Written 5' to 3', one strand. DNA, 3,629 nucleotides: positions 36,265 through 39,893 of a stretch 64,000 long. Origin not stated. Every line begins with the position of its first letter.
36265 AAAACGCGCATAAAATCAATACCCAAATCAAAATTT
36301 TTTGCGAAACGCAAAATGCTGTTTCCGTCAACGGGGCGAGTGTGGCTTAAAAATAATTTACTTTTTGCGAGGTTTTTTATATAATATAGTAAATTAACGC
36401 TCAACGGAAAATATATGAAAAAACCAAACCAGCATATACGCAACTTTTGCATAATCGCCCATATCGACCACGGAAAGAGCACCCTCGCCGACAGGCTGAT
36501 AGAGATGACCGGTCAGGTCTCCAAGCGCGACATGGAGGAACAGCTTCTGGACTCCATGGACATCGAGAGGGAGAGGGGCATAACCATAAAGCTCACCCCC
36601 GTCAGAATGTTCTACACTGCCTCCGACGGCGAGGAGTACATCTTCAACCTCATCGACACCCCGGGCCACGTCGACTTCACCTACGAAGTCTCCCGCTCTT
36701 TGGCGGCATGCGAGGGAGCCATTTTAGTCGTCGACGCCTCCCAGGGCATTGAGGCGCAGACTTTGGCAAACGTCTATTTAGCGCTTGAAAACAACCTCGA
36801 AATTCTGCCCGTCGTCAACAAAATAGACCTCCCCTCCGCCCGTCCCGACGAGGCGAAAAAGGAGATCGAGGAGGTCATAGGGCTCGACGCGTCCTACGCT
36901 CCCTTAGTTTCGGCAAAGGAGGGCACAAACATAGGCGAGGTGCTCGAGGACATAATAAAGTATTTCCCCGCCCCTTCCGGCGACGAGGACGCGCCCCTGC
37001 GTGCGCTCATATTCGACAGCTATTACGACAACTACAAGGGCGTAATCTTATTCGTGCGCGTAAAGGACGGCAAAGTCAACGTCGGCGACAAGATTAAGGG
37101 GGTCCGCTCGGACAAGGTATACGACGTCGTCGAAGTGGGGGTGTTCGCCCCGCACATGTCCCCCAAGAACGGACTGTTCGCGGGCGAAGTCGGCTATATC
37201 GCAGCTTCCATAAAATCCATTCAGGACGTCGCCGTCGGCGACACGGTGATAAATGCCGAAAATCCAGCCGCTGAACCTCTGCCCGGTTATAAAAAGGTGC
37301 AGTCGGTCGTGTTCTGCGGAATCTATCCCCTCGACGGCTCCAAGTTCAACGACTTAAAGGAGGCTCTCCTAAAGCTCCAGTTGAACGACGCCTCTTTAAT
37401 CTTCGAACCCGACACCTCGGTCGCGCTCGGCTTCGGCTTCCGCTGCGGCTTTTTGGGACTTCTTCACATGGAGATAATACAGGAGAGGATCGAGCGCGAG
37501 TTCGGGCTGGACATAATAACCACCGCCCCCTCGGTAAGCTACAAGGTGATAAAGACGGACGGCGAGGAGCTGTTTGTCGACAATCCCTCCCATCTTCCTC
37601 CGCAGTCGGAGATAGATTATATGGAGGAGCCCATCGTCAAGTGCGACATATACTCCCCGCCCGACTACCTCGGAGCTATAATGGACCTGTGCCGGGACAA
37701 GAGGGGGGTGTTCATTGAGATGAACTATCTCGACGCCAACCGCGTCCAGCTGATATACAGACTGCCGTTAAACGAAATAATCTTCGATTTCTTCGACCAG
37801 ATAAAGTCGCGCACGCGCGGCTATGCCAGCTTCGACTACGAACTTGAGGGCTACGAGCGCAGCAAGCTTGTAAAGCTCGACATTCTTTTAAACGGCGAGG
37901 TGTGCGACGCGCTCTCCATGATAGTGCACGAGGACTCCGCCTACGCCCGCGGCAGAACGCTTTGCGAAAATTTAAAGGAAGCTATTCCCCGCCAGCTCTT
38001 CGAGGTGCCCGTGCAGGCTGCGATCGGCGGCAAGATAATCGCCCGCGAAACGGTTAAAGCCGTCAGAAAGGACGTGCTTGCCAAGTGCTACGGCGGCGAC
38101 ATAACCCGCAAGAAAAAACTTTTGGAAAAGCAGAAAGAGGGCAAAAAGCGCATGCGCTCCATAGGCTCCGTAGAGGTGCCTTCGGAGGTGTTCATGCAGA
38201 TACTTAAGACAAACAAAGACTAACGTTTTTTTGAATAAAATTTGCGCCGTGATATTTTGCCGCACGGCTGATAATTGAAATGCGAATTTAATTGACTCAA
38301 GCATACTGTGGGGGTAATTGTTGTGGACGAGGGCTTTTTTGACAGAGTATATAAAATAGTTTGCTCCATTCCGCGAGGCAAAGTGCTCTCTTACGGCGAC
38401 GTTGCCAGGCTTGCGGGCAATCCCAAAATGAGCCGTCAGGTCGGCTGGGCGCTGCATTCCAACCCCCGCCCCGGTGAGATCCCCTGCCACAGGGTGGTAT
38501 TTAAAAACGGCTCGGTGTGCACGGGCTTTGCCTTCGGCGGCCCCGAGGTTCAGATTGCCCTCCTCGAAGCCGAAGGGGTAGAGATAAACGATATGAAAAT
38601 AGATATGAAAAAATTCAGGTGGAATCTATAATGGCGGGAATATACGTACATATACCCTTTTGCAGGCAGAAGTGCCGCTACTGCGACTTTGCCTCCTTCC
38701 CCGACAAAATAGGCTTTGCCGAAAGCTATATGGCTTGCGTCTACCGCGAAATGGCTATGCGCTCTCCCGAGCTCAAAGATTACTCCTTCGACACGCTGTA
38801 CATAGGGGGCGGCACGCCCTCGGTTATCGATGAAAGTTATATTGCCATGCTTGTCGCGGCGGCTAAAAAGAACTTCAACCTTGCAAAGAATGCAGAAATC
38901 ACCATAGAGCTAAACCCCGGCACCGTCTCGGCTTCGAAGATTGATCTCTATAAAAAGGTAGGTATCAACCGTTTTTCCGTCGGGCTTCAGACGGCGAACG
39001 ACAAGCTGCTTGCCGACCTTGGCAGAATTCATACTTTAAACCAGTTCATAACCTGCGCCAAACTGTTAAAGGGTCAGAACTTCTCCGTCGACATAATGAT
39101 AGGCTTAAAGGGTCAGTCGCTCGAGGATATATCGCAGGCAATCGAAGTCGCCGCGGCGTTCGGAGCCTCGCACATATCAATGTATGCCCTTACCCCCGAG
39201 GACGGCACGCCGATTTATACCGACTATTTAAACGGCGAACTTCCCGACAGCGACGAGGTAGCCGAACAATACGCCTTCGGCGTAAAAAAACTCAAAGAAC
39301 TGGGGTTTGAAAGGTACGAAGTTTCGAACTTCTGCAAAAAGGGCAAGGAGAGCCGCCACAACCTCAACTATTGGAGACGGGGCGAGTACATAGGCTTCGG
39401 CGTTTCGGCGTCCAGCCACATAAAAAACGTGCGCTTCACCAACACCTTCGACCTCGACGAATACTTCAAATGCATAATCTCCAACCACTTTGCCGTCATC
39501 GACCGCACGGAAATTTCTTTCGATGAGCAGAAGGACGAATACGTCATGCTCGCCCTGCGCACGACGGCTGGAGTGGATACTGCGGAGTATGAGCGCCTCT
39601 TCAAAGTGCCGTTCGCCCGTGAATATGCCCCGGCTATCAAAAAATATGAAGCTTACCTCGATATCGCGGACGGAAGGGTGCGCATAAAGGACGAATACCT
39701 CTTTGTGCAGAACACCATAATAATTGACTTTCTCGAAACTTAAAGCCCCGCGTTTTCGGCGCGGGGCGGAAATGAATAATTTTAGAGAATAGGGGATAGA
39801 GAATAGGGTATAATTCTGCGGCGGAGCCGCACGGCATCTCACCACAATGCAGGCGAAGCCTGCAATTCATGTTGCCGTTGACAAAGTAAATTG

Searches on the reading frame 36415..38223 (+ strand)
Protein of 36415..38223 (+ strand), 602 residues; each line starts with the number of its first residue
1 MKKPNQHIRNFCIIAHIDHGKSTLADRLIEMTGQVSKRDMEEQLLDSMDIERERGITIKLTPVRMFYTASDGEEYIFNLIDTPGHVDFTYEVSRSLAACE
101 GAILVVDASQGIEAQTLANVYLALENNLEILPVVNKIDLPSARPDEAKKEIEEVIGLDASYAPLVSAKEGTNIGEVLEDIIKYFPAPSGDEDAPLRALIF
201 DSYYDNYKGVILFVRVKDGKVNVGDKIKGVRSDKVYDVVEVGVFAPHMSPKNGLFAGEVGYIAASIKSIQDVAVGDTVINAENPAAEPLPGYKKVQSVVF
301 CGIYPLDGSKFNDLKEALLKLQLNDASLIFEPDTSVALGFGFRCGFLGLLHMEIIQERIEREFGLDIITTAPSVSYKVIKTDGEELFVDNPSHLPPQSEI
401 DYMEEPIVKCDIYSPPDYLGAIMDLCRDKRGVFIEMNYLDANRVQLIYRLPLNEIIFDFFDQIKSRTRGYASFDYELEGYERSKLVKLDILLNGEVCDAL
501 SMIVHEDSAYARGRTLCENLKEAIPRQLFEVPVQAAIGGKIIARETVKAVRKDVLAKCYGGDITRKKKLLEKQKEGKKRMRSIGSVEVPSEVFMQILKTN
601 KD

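Call 70: search_protein_families(library=ncbifam, proteins=[window:36415-38223:+], max_evalue=0.00001)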
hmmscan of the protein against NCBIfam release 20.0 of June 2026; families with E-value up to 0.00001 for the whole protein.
window:36415-38223:+ (602 aa): 35 families (the best 25 are shown)
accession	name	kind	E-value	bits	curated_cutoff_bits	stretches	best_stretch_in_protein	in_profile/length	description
TIGR01393.1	lepA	equivalog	9.7e-300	995.1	533.9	1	7-600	2-595/595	translation elongation factor 4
TIGR01394.1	TypA_BipA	equivalog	1.3e-59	202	757.3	1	8-483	1-471/594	translational GTPase TypA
TIGR00484.1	EF-G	equivalog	2.1e-53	181.5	659.4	2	5-174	7-174/691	elongation factor G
TIGR00490.1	aEF-2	equivalog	4.6e-49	167.2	738.45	2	3-138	15-149/720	elongation factor EF-2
NF012153.1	tet_protect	equivalog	8.8e-46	156.3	775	2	10-155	2-145/614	tetracycline resistance ribosomal protection protein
NF009381.0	PRK12740.1-5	subfamily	1.5e-43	149.2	583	2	3-157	4-156/692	elongation factor G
NF007583.0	PRK10218.1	equivalog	6.5e-39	133.4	1260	1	7-385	4-398/607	ribosome-dependent GTPase TypA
NF001964.0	PRK00741.1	equivalog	1.1e-36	126.4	473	2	7-169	11-177/529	peptide chain release factor 3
NF000120.3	47473_otr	exception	5.2e-34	117.8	900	2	10-153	4-145/608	tetracycline resistance ribosomal protection protein Otr(A)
NF009891.0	PRK13351.1-1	equivalog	8.9e-32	110.5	597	2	2-153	3-152/681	elongation factor G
TIGR00503.1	prfC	equivalog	2.2e-30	105.6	466.95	1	7-159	10-164/527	peptide chain release factor 3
NF033148.1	tet_protect_M_W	exception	2.3e-30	105.5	1100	1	8-149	3-142/639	TetM/TetW/TetO/TetS family tetracycline resistance ribosomal protection protein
NF009892.0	PRK13351.1-3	equivalog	1.1e-26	93.4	640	1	7-158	2-156/623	elongation factor G-like protein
NF009379.0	PRK12740.1-3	equivalog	1.2e-24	86.9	513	2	5-150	5-148/674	elongation factor G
NF008969.0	PRK12317.1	subfamily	2e-24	86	502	1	6-285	5-314/426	elongation factor 1-alpha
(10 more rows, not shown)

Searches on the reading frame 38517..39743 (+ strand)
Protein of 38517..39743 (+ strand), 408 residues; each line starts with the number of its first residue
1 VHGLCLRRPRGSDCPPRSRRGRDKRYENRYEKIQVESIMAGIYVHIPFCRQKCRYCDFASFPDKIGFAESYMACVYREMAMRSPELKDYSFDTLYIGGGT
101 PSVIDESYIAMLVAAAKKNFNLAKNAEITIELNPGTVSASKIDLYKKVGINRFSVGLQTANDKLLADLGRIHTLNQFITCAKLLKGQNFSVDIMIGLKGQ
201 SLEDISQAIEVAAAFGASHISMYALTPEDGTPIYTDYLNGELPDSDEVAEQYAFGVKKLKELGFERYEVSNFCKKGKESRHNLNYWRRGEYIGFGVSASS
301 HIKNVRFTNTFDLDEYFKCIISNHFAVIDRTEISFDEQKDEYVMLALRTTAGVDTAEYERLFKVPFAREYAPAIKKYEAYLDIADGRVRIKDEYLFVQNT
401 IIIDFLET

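Call 70: search_protein_families(library=ncbifam, proteins=[window:38517-39743:+], max_evalue=0.00001)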
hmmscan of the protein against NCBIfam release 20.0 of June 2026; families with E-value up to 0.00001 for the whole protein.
window:38517-39743:+ (408 aa): 22 families
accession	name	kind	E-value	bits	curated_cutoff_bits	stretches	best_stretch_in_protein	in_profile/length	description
TIGR00539.1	hemN_rel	equivalog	2.4e-79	267.1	205.4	1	42-359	3-321/361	radical SAM family heme chaperone HemW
NF005133.0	PRK06582.1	equivalog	2e-59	201.6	597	1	39-401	11-384/390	coproporphyrinogen III oxidase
TIGR04107.1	rSAM_HutW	equivalog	5.7e-51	173.6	400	1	39-328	39-337/419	heme anaerobic degradation radical SAM methyltransferase ChuW/HutW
NF004567.0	PRK05904.1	equivalog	7.7e-48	163.5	355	1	41-357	8-312/353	coproporphyrinogen III oxidase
NF006067.1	PRK08208.1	equivalog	1.2e-45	156.2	380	1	40-378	36-385/427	STM4012 family radical SAM protein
NF006385.0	PRK08629.1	equivalog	2.4e-40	138.7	355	1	29-367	42-373/439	coproporphyrinogen III oxidase family protein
TIGR03994.1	rSAM_HemZ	equivalog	1.6e-37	129.6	321.4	1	40-267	85-318/401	coproporphyrinogen dehydrogenase HemZ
TIGR00538.1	hemN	equivalog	1.1e-35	123.4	324.95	1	26-396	36-422/454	oxygen-independent coproporphyrinogen III oxidase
NF006064.0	PRK08207.2-2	equivalog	6.2e-34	117.8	504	1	35-316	140-444/465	coproporphyrinogen III oxidase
NF006060.0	PRK08207.1-3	equivalog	3.6e-27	95.3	653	1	33-267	143-389/477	coproporphyrinogen III oxidase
NF006063.0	PRK08207.2-1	equivalog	1.2e-23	83.5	1074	1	40-270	193-433/518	coproporphyrinogen III oxidase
NF006061.0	PRK08207.1-4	equivalog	2.6e-23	82.6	702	1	41-215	175-358/501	coproporphyrinogen III oxidase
NF006066.0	PRK08207.2-5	equivalog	2.6e-22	79.1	1117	1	40-302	191-472/518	coproporphyrinogen III oxidase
NF006062.0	PRK08207.1-5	equivalog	5.8e-22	78.2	1007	1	40-269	149-390/476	coproporphyrinogen III oxidase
TIGR04419.1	no_iron_rSAM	equivalog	2.3e-20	73.5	300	1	76-301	27-256/378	HemN-related non-iron pseudo-SAM protein PsgB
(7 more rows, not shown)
